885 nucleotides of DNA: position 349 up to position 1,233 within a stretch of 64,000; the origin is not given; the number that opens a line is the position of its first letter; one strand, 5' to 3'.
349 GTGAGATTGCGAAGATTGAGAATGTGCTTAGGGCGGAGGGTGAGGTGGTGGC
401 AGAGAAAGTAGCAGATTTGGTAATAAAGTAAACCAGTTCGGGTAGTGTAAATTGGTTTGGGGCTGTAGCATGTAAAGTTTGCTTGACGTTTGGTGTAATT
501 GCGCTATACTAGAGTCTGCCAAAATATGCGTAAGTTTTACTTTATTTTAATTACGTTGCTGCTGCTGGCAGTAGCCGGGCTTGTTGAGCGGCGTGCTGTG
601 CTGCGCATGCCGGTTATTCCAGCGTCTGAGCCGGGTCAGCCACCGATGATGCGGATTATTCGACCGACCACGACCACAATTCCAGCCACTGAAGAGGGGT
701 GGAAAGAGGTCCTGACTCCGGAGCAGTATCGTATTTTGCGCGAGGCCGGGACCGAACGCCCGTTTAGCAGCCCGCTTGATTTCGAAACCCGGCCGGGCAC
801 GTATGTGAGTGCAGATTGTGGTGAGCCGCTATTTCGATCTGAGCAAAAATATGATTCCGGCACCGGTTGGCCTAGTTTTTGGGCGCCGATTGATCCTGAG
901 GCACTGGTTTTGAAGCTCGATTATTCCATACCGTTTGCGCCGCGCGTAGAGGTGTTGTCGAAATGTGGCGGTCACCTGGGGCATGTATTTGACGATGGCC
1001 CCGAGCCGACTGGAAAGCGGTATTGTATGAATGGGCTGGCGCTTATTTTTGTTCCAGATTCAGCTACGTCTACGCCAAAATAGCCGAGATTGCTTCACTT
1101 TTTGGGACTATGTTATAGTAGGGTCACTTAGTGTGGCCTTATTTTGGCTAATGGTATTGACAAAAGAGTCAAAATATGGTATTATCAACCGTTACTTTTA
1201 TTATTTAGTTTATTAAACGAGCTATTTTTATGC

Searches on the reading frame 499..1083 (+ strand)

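Call 43: search_protein_families(library=pfam, proteins=[window:499-1083:+], max_evalue=0.001)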
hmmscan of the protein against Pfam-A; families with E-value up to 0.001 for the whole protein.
window:499-1083:+ (194 aa): 1 family
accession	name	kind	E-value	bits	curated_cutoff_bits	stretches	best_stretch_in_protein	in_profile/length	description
PF01641.26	SelR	-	4.6e-42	143.1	24.9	1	72-186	1-116/116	SelR domain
